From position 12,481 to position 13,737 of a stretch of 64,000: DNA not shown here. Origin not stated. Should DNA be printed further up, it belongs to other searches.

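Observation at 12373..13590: Orphan class Ib ribonucleotide reductase beta subunit (nrdF) without nrdE/nrdI/nrdH, preceded by two perfect palindromes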

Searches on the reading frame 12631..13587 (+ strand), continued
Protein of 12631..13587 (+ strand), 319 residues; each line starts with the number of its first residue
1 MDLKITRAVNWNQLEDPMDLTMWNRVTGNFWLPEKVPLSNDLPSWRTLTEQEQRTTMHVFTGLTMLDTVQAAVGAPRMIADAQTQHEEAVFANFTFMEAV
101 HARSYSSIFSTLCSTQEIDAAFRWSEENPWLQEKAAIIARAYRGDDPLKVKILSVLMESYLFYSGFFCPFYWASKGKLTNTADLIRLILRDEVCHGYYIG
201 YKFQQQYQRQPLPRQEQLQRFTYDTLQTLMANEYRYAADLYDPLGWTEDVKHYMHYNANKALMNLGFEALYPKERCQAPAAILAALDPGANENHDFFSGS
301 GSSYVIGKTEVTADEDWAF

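Call 34: find_homologous_proteins(query=window:12631-13587:+, max_evalue=1e-50)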
Query window:12631-13587:+ (319 aa): 8000 proteins with E <= 1e-50 among 8000 candidates; the best 120 are listed.
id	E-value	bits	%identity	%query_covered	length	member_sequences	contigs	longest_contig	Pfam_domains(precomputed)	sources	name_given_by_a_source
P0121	2.6e-210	715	96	100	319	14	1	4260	PF00268.28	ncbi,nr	ncbi:MAG: class 1b ribonucleoside-diphosphate reductase subunit beta [Comamonadaceae bacterium]|nr:c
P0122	1.4e-185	634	85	99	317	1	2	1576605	PF00268.28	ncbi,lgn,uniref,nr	ncbi:class 1b ribonucleoside-diphosphate reductase subunit beta [Corticibacter populi]|uniref:Ribonu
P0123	2.9e-175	600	81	99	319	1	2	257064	PF00268.28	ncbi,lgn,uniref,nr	ncbi:class 1b ribonucleoside-diphosphate reductase subunit beta [Lampropedia aestuarii]|uniref:Ribon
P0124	6.4e-175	599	81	100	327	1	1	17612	PF00268.28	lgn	-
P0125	4.2e-174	596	81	100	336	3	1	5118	PF00268.28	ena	-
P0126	5.3e-156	537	74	99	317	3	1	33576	PF00268.28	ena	-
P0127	7.4e-150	517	74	96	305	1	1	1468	PF00268.28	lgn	-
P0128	7.1e-149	514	69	99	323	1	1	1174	PF00268.28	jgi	jgi:ribonucleoside-diphosphate reductase beta chain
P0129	1.3e-148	513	69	99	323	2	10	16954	PF00268.28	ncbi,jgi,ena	ncbi:MAG: hypothetical protein RLZ41_288 [Actinomycetota bacterium]|jgi:ribonucleoside-diphosphate r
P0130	1.8e-148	512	69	99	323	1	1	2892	PF00268.28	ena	-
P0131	2.5e-148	512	69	98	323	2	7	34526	PF00268.28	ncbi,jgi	ncbi:MAG: hypothetical protein RLY34_930 [Actinomycetota bacterium]|jgi:ribonucleoside-diphosphate r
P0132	6.2e-148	510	69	99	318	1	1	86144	PF00268.28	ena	-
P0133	6.6e-148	510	68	98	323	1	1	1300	PF00268.28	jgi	-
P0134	1.2e-147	509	69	99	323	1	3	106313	PF00268.28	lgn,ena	-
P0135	1.4e-147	509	68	99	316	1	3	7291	PF00268.28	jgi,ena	-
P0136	1.4e-147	509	68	99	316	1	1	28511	PF00268.28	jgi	jgi:ribonucleoside-diphosphate reductase beta chain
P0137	1.6e-147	509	68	99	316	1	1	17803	PF00268.28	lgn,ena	-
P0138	3.1e-147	508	68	99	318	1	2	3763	PF00268.28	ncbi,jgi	jgi:ribonucleoside-diphosphate reductase beta chain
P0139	3.4e-147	508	68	99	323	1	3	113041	PF00268.28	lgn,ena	-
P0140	4.2e-147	508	68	99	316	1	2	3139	PF00268.28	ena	-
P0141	4.3e-147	508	68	99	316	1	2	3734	PF00268.28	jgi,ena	jgi:ribonucleoside-diphosphate reductase beta chain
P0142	4.9e-147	507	68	99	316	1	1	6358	PF00268.28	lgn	-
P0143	4.9e-147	507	68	99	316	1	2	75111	PF00268.28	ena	-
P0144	5.2e-147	507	68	99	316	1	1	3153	PF00268.28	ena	-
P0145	6.2e-147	507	68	99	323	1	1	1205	PF00268.28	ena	-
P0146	7.5e-147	507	68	99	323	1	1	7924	PF00268.28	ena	-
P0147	8.0e-147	507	68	99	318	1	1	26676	PF00268.28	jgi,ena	jgi:ribonucleoside-diphosphate reductase beta chain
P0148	9.8e-147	506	67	99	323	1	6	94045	PF00268.28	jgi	jgi:ribonucleoside-diphosphate reductase beta chain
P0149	1.2e-146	506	68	99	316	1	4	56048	PF00268.28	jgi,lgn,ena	jgi:ribonucleoside-diphosphate reductase beta chain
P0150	1.4e-146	506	68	99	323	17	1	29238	PF00268.28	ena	-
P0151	1.5e-146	506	67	99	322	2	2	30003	PF00268.28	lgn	-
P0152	1.5e-146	506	68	99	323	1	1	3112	PF00268.28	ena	-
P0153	1.8e-146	506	68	98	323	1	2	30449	PF00268.28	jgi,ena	jgi:ribonucleoside-diphosphate reductase beta chain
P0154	2.0e-146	505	68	98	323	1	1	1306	PF00268.28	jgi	jgi:ribonucleoside-diphosphate reductase beta chain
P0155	2.4e-146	505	67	99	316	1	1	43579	PF00268.28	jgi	jgi:ribonucleoside-diphosphate reductase beta chain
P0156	2.4e-146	505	67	99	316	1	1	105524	PF00268.28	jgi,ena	-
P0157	2.6e-146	505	68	99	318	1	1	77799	PF00268.28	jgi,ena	jgi:ribonucleoside-diphosphate reductase beta chain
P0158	3.2e-146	505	68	99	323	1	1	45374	PF00268.28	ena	-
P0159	3.4e-146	505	68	98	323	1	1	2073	PF00268.28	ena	-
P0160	3.4e-146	505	68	99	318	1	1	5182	PF00268.28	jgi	jgi:ribonucleoside-diphosphate reductase beta chain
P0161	3.4e-146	505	68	99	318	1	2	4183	PF00268.28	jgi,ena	jgi:ribonucleoside-diphosphate reductase beta chain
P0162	3.6e-146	505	68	99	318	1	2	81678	PF00268.28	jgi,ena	jgi:ribonucleoside-diphosphate reductase beta chain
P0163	3.8e-146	505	67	99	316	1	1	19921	PF00268.28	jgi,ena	jgi:ribonucleoside-diphosphate reductase beta chain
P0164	4.2e-146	504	67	99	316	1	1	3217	PF00268.28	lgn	-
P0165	4.2e-146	504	67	99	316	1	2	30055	PF00268.28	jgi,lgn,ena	-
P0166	4.3e-146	504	67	99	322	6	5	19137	PF00268.28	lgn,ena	-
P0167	4.4e-146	504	67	99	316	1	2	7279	PF00268.28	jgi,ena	jgi:ribonucleoside-diphosphate reductase beta chain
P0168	4.5e-146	504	68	98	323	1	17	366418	PF00268.28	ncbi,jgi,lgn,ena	jgi:ribonucleoside-diphosphate reductase beta chain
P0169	4.5e-146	504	68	98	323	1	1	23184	PF00268.28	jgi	jgi:ribonucleoside-diphosphate reductase beta chain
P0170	4.9e-146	504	69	99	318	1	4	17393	PF00268.28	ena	-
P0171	5.2e-146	504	68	99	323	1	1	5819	PF00268.28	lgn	-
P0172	6.0e-146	504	67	99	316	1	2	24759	PF00268.28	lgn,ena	-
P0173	6.4e-146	504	67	99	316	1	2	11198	PF00268.28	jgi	jgi:ribonucleoside-diphosphate reductase beta chain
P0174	7.0e-146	504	67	99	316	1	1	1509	PF00268.28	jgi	jgi:ribonucleoside-diphosphate reductase beta chain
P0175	7.1e-146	504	67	99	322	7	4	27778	PF00268.28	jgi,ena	jgi:ribonucleoside-diphosphate reductase beta chain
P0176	9.2e-146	503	67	99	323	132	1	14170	PF00268.28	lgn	-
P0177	1.0e-145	503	67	99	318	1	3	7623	PF00268.28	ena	-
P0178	1.1e-145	503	67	99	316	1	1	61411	PF00268.28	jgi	jgi:ribonucleoside-diphosphate reductase beta chain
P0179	1.2e-145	503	67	99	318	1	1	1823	PF00268.28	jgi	-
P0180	1.3e-145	503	67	99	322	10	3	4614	PF00268.28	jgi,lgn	jgi:ribonucleoside-diphosphate reductase beta chain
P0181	1.5e-145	503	67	99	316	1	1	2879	PF00268.28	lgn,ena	-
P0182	1.5e-145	503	67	99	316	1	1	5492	PF00268.28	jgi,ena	jgi:ribonucleoside-diphosphate reductase beta chain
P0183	1.7e-145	502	67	99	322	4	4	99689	PF00268.28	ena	-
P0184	1.7e-145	502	68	98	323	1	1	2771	PF00268.28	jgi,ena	jgi:ribonucleoside-diphosphate reductase beta chain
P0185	1.8e-145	502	68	99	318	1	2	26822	PF00268.28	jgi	jgi:ribonucleoside-diphosphate reductase beta chain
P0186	1.8e-145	502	67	99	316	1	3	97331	PF00268.28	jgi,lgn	jgi:ribonucleoside-diphosphate reductase beta chain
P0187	1.8e-145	502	68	99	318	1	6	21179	PF00268.28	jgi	jgi:ribonucleoside-diphosphate reductase beta chain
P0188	1.8e-145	502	67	99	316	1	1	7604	PF00268.28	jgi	jgi:ribonucleoside-diphosphate reductase beta chain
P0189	2.1e-145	502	67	99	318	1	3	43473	PF00268.28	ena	-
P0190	2.2e-145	502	67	99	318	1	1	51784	PF00268.28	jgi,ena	jgi:ribonucleoside-diphosphate reductase beta chain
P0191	2.5e-145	502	67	99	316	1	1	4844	PF00268.28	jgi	jgi:ribonucleoside-diphosphate reductase beta chain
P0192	2.5e-145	502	67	99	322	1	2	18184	PF00268.28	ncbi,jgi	ncbi:MAG: class 1b ribonucleoside-diphosphate reductase subunit beta [Actinomycetota bacterium]|jgi:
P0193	2.7e-145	502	67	99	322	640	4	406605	PF00268.28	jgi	jgi:ribonucleoside-diphosphate reductase beta chain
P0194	2.7e-145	502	67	98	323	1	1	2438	PF00268.28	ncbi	-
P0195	3.1e-145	502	68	99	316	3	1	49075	PF00268.28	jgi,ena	-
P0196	3.2e-145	502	67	99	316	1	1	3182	PF00268.28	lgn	-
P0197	3.2e-145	502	67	99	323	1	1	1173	PF00268.28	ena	-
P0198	3.3e-145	501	67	99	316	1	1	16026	PF00268.28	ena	-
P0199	3.5e-145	501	67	99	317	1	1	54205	PF00268.28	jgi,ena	-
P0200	3.7e-145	501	67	99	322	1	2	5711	PF00268.28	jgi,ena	-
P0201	3.7e-145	501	67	99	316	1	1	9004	PF00268.28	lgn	-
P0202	3.8e-145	501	67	99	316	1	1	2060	PF00268.28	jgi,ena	-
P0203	4.0e-145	501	68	99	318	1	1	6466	PF00268.28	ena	-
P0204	4.1e-145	501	66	99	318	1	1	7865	PF00268.28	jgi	jgi:ribonucleoside-diphosphate reductase beta chain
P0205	4.7e-145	501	67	99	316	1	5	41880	PF00268.28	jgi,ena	jgi:ribonucleoside-diphosphate reductase beta chain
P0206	4.8e-145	501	67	99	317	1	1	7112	PF00268.28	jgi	jgi:ribonucleoside-diphosphate reductase beta chain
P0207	5.4e-145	501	67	99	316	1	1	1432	PF00268.28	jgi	jgi:ribonucleoside-diphosphate reductase beta chain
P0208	5.5e-145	501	66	99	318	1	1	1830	PF00268.28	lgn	-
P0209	5.7e-145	501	66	99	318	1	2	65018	PF00268.28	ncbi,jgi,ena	jgi:ribonucleoside-diphosphate reductase beta chain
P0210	6.0e-145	501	67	99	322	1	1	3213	PF00268.28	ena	-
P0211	6.4e-145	501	67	99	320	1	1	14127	PF00268.28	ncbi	-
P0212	6.7e-145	500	66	99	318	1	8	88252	PF00268.28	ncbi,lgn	-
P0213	7.1e-145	500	66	99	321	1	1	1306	PF00268.28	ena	-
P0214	7.2e-145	500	67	99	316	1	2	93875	PF00268.28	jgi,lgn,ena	jgi:ribonucleoside-diphosphate reductase beta chain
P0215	7.5e-145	500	66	99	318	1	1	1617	PF00268.28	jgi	jgi:ribonucleoside-diphosphate reductase beta chain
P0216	7.6e-145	500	67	99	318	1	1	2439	PF00268.28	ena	-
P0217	8.7e-145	500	66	99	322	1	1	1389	PF00268.28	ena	-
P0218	8.8e-145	500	68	99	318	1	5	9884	PF00268.28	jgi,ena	jgi:ribonucleoside-diphosphate reductase beta chain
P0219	9.0e-145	500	68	99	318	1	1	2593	PF00268.28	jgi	jgi:ribonucleoside-diphosphate reductase beta chain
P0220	9.7e-145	500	68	99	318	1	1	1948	PF00268.28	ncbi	-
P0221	1.0e-144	500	67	99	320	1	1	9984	PF00268.28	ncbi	ncbi:MAG: class 1b ribonucleoside-diphosphate reductase subunit beta [Micrococcales bacterium]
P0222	1.0e-144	500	66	99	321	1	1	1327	PF00268.28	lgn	-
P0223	1.1e-144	500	67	99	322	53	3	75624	PF00268.28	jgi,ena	-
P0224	1.1e-144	500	66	99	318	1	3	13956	PF00268.28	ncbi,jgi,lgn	jgi:ribonucleoside-diphosphate reductase beta chain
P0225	1.2e-144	500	67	99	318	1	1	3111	PF00268.28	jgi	jgi:ribonucleoside-diphosphate reductase beta chain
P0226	1.2e-144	500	67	99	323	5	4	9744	PF00268.28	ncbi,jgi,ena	jgi:ribonucleoside-diphosphate reductase beta chain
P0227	1.3e-144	500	67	99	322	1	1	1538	PF00268.28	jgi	-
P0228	1.3e-144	500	67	99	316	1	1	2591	PF00268.28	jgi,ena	jgi:ribonucleoside-diphosphate reductase beta chain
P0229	1.4e-144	499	66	99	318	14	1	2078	PF00268.28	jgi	jgi:ribonucleoside-diphosphate reductase beta chain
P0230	1.5e-144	499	66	99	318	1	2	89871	PF00268.28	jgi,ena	jgi:ribonucleoside-diphosphate reductase beta chain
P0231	1.5e-144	499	67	98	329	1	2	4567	PF00268.28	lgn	-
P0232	1.5e-144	499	66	99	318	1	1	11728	PF00268.28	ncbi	-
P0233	1.5e-144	499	68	99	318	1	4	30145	PF00268.28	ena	-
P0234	1.5e-144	499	66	99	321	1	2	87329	PF00268.28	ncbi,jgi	ncbi:MAG: hypothetical protein RLY83_172 [Actinomycetota bacterium]|jgi:ribonucleoside-diphosphate r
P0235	1.6e-144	499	67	99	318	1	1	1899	PF00268.28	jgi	-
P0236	1.6e-144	499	66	99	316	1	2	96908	PF00268.28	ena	-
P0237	1.7e-144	499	67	99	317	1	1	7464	PF00268.28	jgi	jgi:ribonucleoside-diphosphate reductase beta chain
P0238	1.7e-144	499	67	99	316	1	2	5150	PF00268.28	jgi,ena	jgi:ribonucleoside-diphosphate reductase beta chain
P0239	1.7e-144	499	68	99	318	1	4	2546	PF00268.28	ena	-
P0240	1.8e-144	499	66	99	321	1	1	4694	PF00268.28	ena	-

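Call 35: find_encoding_contigs(protein=P0126, flank=10000, max_places=4)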
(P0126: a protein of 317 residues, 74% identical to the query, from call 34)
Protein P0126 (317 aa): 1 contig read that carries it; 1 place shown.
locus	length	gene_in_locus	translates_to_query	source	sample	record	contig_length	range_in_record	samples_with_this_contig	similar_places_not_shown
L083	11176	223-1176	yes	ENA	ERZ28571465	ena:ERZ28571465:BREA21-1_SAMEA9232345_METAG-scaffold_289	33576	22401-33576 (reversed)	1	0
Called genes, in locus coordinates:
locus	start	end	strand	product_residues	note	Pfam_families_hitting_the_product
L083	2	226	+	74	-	?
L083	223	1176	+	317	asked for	PF00268:Ribonuc_red_sm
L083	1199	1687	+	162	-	-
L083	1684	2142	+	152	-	-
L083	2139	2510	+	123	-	-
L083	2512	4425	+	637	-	PF00476:DNA_pol_A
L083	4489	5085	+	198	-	-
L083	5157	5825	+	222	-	PF12705:PDDEXK_1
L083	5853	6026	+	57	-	-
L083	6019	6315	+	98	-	-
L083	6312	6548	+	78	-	PF01258:zf-dskA_traR (weak)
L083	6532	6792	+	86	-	-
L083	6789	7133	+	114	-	PF19905:DUF6378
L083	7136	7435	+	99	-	PF11112:PyocinActivator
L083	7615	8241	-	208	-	-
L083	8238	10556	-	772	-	PF02518:HATPase_c, PF00204:DNA_gyraseB, PF01751:Toprim, PF00986:DNA_gyraseB_C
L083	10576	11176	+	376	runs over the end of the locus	PF01118:Semialdhyde_dh, PF02774:Semialdhyde_dhC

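Call 36: find_encoding_contigs(protein=P0124, flank=10000, max_places=4)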
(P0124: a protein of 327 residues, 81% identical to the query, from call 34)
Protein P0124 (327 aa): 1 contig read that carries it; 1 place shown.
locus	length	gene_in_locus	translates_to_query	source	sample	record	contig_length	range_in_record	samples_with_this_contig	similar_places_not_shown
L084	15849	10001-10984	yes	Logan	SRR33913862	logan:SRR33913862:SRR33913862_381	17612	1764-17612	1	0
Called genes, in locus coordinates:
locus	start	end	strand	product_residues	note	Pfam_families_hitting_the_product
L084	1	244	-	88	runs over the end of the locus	PF01176:eIF-1a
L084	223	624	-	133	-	-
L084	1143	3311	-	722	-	PF07715:Plug, PF00593:TonB_dep_Rec_b-barrel, PF14905:OMP_b-brl_3 (weak)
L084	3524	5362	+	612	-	PF01425:Amidase, PF21986:AH_C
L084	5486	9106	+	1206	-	PF00289:Biotin_carb_N, PF02786:CPSase_L_D2, PF07478:Dala_Dala_lig_C, PF02785:Biotin_carb_C, PF02626:CT_A_B, PF02682:CT_C_D, PF00364:Biotin_lipoyl, PF25917:BSH_RND, +2 more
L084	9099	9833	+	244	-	PF00392:GntR, PF07729:FCD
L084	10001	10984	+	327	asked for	PF00268:Ribonuc_red_sm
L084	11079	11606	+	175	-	PF03891:DUF333, PF09864:MliC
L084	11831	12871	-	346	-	PF01300:Sua5_yciO_yrdC, PF03481:Sua5_C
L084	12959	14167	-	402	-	PF22660:RS_preATP-grasp-like, PF02222:ATP-grasp, PF17769:PurK_C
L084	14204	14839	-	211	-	PF00731:AIRC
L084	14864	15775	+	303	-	PF00085:Thioredoxin, PF13098:Thioredoxin_2, PF14559:TPR_19 (weak), PF14561:TPR_20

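Call 37: find_encoding_contigs(protein=P0123, flank=10000, max_places=4)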
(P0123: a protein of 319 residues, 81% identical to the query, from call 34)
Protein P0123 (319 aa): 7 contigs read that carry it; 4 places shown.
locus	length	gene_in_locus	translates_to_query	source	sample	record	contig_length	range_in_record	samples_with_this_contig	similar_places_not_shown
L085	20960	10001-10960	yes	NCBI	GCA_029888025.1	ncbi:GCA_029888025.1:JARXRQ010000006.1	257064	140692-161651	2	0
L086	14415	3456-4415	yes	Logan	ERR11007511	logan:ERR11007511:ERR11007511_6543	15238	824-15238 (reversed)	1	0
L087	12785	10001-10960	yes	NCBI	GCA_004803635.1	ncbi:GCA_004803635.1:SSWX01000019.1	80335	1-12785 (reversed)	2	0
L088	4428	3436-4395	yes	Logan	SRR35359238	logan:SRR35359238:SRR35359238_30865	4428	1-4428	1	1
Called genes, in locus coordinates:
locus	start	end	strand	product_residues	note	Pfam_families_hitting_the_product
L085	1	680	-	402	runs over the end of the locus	PF02515:CoA_transf_3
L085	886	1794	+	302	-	PF00126:HTH_1, PF03466:LysR_substrate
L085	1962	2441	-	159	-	PF01928:CYTH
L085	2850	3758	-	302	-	-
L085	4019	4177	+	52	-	-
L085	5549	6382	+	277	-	PF03180:Lipoprotein_9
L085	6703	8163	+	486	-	PF00474:SSF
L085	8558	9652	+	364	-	PF02515:CoA_transf_3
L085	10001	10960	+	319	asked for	PF00268:Ribonuc_red_sm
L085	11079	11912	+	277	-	PF04655:APH_6_hur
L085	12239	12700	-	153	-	PF05932:CesT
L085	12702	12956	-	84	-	PF09392:T3SS_needle_F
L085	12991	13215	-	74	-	-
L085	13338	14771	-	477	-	PF23893:Y4YQ_C (faint)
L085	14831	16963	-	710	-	PF00771:FHIPEP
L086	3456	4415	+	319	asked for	PF00268:Ribonuc_red_sm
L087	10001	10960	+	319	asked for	PF00268:Ribonuc_red_sm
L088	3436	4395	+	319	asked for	PF00268:Ribonuc_red_sm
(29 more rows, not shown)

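Call 40: find_related_loci(query=window:12631-13587:+, collection=viral_contigs, flank=10000)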
Query window:12631-13587:+ (319 aa) in viral_contigs; peptide patterns used: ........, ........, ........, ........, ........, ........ (x = any residue, [..] = any of these).
41 stretches matched a pattern; 40 encode a relative of the query (tblastn E <= 1e-3); 40 distinct loci.
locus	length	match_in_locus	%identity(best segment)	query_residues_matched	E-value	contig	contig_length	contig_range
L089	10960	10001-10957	84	1-319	0e+0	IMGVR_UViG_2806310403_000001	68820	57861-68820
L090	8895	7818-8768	66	3-319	3e-150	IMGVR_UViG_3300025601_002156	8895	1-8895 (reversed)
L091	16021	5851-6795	66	5-319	2e-147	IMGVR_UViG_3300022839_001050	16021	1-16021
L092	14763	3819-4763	66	5-319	5e-147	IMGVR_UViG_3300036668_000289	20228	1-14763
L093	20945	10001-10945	66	5-319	4e-147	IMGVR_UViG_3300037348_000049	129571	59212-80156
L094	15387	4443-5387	65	5-319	5e-146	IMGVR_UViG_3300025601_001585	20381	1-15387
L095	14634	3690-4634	65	5-319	5e-146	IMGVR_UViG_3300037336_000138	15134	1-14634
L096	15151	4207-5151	65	5-319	5e-146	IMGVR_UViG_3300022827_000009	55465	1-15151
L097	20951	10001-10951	63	3-319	5e-144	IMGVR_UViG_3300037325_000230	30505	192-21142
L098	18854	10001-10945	64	5-319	2e-143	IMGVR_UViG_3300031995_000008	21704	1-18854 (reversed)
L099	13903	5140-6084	64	5-319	2e-143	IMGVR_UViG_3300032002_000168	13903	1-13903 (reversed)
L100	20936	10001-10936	65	8-319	5e-143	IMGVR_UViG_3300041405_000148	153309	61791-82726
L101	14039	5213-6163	64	3-319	8e-143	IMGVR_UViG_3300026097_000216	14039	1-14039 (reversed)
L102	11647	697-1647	63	3-319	1e-142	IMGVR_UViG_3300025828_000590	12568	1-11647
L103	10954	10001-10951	64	3-319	1e-142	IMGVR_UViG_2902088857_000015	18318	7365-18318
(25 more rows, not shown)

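Call 41: find_related_loci(query=P0126, collection=viral_contigs, flank=10000)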
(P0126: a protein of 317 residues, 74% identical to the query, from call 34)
Query P0126 (317 aa) in viral_contigs; peptide patterns used: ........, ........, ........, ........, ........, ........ (x = any residue, [..] = any of these).
409 stretches matched a pattern; 407 encode a relative of the query (tblastn E <= 1e-3); the best 80 are kept; 80 distinct loci.
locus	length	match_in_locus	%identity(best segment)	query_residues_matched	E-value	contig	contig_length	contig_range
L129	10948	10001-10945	76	4-317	4e-164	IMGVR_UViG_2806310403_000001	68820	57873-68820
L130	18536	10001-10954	68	1-317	2e-149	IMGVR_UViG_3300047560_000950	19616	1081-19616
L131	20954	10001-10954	68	1-317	2e-149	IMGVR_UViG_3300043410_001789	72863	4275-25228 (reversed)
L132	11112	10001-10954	67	1-317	3e-149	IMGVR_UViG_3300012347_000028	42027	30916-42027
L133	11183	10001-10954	67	1-317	6e-148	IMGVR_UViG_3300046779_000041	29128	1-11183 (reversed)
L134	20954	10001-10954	68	1-317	1e-146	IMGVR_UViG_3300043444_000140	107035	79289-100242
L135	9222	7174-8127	67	1-317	9e-147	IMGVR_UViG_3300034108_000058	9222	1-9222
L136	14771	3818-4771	67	1-317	7e-147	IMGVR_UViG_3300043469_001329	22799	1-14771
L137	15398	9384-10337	68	1-317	1e-146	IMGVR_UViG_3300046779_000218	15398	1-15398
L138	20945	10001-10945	67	4-317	7e-147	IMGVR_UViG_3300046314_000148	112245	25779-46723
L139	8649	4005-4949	67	4-317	1e-146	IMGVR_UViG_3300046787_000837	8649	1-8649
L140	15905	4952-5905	67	1-317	1e-146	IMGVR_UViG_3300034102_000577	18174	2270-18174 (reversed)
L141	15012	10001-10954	67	1-317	3e-146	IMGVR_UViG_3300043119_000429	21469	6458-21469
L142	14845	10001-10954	66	1-317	3e-146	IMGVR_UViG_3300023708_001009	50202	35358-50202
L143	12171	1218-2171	67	1-317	3e-146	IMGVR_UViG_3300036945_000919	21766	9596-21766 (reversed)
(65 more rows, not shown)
